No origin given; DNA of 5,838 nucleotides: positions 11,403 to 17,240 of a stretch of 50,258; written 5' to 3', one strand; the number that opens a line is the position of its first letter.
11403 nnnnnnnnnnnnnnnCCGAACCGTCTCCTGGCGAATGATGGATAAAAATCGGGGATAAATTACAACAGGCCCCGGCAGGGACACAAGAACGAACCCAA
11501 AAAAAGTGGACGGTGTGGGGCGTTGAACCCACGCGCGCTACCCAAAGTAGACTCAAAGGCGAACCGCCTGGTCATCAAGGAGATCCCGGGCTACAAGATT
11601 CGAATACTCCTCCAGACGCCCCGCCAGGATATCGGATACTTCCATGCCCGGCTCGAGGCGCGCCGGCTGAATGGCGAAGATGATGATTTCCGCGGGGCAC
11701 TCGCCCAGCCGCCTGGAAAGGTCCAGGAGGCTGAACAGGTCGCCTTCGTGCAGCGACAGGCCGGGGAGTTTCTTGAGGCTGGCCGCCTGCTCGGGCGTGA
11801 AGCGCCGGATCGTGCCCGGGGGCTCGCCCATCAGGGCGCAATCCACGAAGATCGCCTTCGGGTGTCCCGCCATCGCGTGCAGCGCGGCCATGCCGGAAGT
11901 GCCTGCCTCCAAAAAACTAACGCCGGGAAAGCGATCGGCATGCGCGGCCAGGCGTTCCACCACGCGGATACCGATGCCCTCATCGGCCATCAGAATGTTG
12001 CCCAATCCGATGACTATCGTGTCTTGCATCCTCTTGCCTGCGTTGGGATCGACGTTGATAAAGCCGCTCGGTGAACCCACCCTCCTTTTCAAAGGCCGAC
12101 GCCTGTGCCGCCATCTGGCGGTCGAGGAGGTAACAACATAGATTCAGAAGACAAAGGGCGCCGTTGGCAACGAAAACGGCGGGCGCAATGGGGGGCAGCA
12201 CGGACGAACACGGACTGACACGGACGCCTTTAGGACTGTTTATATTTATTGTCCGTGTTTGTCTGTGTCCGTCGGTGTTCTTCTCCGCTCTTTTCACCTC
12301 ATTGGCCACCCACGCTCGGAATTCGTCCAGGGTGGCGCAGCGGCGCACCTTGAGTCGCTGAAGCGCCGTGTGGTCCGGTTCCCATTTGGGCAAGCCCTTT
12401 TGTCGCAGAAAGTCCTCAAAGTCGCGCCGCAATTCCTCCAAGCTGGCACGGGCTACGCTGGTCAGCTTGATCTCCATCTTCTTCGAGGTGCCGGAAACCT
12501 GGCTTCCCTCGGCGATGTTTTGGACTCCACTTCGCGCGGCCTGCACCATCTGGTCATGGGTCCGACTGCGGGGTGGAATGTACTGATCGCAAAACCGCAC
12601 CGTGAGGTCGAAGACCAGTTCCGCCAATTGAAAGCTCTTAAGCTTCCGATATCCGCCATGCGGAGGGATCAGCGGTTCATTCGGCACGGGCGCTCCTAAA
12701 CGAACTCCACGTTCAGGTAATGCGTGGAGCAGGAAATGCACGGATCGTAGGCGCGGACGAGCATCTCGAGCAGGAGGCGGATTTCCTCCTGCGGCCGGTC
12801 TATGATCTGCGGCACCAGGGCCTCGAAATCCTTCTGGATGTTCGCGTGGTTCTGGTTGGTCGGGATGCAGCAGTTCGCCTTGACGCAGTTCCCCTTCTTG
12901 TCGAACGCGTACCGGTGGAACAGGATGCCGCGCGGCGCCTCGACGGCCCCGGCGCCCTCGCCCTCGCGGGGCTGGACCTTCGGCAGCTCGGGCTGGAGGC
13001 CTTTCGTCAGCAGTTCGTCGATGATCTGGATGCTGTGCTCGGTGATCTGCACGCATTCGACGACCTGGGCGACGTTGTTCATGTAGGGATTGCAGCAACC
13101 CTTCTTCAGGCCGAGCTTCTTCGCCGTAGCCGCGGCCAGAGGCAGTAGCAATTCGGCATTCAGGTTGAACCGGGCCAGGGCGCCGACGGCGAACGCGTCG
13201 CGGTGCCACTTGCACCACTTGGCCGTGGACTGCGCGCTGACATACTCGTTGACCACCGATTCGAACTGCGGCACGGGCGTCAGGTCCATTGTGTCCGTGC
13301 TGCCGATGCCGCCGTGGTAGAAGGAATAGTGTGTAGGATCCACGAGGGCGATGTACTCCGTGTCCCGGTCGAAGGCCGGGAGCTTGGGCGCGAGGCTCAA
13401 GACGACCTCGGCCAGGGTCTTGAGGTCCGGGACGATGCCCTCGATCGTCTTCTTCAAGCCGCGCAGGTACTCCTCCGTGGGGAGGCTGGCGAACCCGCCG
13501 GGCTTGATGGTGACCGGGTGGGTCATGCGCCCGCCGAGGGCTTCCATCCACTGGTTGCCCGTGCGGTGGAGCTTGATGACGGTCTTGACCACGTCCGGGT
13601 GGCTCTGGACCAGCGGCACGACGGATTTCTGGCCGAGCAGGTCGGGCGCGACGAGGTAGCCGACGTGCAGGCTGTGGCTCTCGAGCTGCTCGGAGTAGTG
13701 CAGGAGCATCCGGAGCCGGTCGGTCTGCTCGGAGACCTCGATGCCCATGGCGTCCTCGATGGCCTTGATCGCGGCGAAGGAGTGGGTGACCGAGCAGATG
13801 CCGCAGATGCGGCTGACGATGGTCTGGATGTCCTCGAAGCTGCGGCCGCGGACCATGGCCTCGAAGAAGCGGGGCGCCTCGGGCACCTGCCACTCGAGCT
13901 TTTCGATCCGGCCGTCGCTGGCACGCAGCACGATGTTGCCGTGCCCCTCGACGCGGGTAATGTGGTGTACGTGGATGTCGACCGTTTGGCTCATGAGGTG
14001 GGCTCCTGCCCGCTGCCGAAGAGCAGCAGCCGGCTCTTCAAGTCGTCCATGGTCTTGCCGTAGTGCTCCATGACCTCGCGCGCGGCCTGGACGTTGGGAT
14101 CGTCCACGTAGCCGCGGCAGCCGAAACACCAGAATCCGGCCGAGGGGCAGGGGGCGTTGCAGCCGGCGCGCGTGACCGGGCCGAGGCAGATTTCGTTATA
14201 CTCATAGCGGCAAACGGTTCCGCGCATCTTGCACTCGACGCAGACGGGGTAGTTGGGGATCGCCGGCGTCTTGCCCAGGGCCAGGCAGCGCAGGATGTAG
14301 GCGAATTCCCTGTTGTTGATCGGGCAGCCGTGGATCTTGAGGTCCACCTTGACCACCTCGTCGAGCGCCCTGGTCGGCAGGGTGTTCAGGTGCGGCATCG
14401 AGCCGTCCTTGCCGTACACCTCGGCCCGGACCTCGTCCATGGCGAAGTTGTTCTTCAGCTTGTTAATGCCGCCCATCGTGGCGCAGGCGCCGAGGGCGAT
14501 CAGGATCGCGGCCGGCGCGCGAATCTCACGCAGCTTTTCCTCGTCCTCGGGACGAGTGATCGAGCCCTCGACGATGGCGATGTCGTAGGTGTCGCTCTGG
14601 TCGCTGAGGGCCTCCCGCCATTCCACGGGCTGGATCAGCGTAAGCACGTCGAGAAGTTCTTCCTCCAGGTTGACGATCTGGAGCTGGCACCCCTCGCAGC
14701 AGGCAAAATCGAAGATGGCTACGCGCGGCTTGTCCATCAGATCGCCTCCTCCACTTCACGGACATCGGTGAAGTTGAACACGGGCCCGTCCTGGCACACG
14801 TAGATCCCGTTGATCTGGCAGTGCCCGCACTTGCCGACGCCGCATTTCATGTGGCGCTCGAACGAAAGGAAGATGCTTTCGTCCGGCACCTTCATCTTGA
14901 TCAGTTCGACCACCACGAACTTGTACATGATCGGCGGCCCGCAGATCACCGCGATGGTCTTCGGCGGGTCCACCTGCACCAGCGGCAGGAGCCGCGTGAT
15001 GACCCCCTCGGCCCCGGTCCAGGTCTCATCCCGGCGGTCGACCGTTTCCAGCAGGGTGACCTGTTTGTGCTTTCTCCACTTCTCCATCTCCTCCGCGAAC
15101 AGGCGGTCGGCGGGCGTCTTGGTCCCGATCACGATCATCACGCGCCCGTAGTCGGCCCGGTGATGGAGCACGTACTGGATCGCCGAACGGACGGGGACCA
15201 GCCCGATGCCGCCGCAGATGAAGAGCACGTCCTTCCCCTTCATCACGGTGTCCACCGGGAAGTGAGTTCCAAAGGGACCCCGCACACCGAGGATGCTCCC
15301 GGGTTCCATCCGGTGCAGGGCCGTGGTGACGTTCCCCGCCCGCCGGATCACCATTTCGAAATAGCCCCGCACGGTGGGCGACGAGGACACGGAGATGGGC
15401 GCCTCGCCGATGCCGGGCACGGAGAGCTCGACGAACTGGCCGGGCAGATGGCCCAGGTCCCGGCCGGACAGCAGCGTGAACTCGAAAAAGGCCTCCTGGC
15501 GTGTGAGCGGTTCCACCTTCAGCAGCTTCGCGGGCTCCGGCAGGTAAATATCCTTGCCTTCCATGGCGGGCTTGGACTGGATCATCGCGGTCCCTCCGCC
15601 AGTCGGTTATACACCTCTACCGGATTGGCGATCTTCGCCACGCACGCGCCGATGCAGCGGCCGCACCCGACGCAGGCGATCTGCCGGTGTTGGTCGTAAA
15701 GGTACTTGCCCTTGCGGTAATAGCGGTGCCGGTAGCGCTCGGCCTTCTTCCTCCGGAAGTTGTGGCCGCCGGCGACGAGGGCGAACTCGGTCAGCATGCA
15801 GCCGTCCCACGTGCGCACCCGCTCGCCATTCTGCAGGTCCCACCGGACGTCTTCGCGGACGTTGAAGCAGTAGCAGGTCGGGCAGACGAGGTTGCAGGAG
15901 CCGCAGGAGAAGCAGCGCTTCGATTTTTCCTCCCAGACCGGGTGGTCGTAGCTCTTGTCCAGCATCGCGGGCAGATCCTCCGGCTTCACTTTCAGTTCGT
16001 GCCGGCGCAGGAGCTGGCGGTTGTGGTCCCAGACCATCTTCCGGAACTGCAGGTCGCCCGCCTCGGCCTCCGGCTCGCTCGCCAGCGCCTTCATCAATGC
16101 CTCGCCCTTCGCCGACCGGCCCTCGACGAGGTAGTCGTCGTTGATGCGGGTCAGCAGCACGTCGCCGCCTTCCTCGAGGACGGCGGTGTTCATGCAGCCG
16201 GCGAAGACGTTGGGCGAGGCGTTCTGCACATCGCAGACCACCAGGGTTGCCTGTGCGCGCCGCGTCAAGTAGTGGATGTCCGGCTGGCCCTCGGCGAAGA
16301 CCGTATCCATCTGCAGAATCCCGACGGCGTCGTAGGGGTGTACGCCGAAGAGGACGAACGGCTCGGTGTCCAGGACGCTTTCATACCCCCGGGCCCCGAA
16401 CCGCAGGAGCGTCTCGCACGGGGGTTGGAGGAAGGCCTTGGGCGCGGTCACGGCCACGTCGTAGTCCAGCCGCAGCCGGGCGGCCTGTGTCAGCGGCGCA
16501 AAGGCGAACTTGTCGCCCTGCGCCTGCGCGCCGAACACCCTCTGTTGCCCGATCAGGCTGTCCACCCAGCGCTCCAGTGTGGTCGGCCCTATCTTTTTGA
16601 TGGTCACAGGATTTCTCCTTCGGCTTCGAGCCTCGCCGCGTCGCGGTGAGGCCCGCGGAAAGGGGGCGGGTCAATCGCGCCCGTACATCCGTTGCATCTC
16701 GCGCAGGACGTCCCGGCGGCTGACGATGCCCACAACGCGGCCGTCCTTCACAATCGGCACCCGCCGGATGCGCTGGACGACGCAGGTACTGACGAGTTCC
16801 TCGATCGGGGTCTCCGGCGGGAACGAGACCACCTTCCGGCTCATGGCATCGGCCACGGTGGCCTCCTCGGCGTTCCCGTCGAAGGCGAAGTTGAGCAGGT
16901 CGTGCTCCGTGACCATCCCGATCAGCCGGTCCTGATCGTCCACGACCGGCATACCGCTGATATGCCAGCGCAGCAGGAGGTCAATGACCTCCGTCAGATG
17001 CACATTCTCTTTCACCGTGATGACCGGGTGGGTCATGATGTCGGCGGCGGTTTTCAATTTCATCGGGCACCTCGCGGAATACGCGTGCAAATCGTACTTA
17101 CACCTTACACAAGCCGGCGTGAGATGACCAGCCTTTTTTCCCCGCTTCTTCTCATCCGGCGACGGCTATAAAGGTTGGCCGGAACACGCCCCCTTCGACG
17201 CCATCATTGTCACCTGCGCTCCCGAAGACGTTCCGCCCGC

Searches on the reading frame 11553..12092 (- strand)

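Call 5: search_protein_families(library=pfam, proteins=[window:11553-12092:-], max_evalue=0.01)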
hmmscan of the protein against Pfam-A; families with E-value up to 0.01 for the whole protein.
window:11553-12092:- (179 aa): 1 family
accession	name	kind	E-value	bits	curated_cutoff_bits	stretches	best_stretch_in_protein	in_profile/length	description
PF01750.23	HycI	-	1.9e-20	73.5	23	1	42-165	1-125/130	Hydrogenase maturation protease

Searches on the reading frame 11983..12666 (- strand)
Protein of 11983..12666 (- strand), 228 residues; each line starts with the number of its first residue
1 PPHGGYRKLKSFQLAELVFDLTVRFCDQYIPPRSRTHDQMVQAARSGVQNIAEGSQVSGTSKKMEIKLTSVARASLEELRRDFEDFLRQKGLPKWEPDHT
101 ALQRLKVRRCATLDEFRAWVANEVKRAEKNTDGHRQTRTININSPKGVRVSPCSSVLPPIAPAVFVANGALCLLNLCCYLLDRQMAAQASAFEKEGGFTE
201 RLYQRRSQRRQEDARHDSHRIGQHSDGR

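Call 67: search_protein_families(library=pfam, proteins=[window:11983-12666:-], max_evalue=0.0001)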
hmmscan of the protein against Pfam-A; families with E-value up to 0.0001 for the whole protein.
seq(228 aa): 1 family
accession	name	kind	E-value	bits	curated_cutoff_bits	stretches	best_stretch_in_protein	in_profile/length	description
PF05635.17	23S_rRNA_IVP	-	3.8e-07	30.7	33.8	1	10-81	8-74/106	23S rRNA-intervening sequence protein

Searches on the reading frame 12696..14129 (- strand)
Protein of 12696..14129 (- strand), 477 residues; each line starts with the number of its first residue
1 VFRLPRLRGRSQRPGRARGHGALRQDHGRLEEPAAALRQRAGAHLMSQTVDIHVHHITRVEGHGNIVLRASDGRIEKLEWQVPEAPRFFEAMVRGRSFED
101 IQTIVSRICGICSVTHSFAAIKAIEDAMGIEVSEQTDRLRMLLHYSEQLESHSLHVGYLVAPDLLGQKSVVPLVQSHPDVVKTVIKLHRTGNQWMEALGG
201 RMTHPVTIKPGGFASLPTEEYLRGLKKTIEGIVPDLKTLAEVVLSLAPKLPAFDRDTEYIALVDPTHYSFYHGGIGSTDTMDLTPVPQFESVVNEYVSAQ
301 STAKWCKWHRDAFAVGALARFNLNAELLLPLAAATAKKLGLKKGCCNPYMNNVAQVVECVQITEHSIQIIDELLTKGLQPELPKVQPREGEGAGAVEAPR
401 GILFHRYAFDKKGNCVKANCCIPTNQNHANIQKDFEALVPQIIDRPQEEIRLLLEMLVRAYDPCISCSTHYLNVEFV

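Call 14: search_protein_families(library=pfam, proteins=[window:12696-14129:-], max_evalue=0.001)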
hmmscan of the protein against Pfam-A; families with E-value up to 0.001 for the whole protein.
window:12696-14129:- (477 aa): 1 family
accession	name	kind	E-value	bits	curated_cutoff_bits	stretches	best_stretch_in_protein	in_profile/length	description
PF00374.24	NiFeSe_Hases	-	1e-28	101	25.8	2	87-164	1-78/508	Nickel-dependent hydrogenase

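Call 72: search_solved_structures(query=window:12696-13994:-, max_evalue=1e-10)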
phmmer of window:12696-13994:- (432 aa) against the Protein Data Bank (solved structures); distinct sequences matched with E-value up to 1e-10: 66 (the best 60 are shown).
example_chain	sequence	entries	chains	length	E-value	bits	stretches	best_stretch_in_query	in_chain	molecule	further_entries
5yxy_A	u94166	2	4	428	1.1e-64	222.1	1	6-426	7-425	Cytosolic NiFe-hydrogenase, alpha subunit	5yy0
9nez_D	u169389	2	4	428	7.6e-64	219.3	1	6-427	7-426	Sulfhydrogenase 1 subunit alpha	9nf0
9e15_B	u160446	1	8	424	3.3e-63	217.2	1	6-425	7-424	Sulfhydrogenase 1 subunit alpha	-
9e1j_B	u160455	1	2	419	4.3e-63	216.8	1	7-425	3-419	Sulfhydrogenase 1 subunit alpha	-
5odc_F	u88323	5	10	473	2.9e-52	181.1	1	6-429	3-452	Methyl-viologen reducing hydrogenase subunit A | Methyl-viologen reducing hydrogenase, subunit A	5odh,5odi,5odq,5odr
9sfi_g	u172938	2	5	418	1.6e-47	165.5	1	9-391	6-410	Coenzyme F420-reducing hydrogenase, alpha subunit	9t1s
7t2r_D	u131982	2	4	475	1.3e-45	159.2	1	2-427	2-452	NiFe hydrogenase large subunit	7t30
9sw2_F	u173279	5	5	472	2.7e-45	158.1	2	7-232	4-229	F420-non-reducing hydrogenase subunit A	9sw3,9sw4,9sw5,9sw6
5xf9_D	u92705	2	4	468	1.8e-36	129.1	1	7-196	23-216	NAD-reducing hydrogenase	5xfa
9r51_A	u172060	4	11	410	2.2e-31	112.3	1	7-427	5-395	F420-reducing [NiFe]-hydrogenase from Methanothermococcus thermolithotrophicus subunit alp | F420-reducing [NiFe]-hydrogenase from Methanothermococcus thermolit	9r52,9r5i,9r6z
3zfs_A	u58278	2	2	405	1.8e-25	92.8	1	10-201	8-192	F420-REDUCING HYDROGENASE, SUBUNIT ALPHA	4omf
6qgt_A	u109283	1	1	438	3.1e-25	92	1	7-168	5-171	F420-reducing hydrogenase, subunit alpha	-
6qgr_A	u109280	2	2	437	4e-25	91.7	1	7-168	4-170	Coenzyme F420 hydrogenase subunit alpha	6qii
4ci0_A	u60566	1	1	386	1.6e-24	89.7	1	10-201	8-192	F420-REDUCING HYDROGENASE, SUBUNIT ALPHA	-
5jsu_B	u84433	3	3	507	1.9e-24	89.5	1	7-166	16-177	Periplasmic [NiFeSe] hydrogenase, large subunit, selenocysteine-containing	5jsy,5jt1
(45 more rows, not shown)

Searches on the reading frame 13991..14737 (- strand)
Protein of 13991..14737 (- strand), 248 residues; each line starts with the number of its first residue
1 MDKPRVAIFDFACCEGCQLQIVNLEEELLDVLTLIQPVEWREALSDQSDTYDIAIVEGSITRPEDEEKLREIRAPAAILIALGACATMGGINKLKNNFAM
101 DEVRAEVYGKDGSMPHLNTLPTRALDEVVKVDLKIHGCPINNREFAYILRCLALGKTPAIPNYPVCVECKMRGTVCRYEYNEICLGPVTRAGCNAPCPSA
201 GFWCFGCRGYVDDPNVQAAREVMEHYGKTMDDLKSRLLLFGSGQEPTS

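Call 14: search_protein_families(library=pfam, proteins=[window:13991-14737:-], max_evalue=0.001)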
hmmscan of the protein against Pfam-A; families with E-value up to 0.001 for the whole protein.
window:13991-14737:- (248 aa): 1 family
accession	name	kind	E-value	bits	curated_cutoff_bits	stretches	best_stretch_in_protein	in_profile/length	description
PF01058.29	Oxidored_q6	-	1.7e-25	89.7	27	1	14-150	1-126/128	NADH ubiquinone oxidoreductase, 20 Kd subunit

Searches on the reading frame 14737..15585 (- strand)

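Call 14: search_protein_families(library=pfam, proteins=[window:14737-15585:-], max_evalue=0.001)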
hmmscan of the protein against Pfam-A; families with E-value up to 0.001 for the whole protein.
window:14737-15585:- (282 aa): 3 families
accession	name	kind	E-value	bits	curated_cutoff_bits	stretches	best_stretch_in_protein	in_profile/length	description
PF00175.26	NAD_binding_1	-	2.1e-16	61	22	1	122-224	1-107/109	Oxidoreductase NAD-binding domain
PF10418.14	DHODB_Fe-S_bind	-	3.9e-11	42.9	23.9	1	243-275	1-40/41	Iron-sulfur cluster binding domain of dihydroorotate dehydrogenase B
PF00970.30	FAD_binding_6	-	1.2e-08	35.7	21.1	1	19-107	2-96/99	Oxidoreductase FAD-binding domain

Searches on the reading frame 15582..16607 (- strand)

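Call 14: search_protein_families(library=pfam, proteins=[window:15582-16607:-], max_evalue=0.001)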
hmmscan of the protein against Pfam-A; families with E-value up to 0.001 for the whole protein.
window:15582-16607:- (341 aa): 8 families
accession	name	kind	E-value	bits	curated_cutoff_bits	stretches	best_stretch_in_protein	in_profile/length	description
PF17179.9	Fer4_22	-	6.3e-32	110.7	27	1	231-326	1-95/95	4Fe-4S dicluster domain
PF12838.12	Fer4_7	-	5.5e-07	30.4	27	0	223-244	29-50/52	4Fe-4S dicluster domain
PF13187.11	Fer4_9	-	3.3e-06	27.5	27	0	311-326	1-16/52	4Fe-4S dicluster domain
PF13237.11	Fer4_10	-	2.5e-05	24.6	25.5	0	228-256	5-29/53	4Fe-4S dicluster domain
PF13534.11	Fer4_17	-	7.6e-05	23.6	22.2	0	220-243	34-57/61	4Fe-4S dicluster domain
PF13484.11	Fer4_16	-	0.00013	23.2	30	0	226-244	47-65/66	4Fe-4S double cluster binding domain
PF13746.11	Fer4_18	-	0.00032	21.3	27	0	309-323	82-96/114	4Fe-4S dicluster domain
PF12797.12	Fer4_2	-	0.00033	20.9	24.5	0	229-244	7-22/22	4Fe-4S binding domain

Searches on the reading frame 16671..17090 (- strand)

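Call 66: search_protein_families(library=pfam, proteins=[window:16671-17090:-], max_evalue=0.0001)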
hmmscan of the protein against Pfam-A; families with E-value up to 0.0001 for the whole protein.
window:16671-17090:- (139 aa): 1 family
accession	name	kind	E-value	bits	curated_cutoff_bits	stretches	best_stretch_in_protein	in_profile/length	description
PF00571.33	CBS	-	4.2e-32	110.7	24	2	16-68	2-54/57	CBS domain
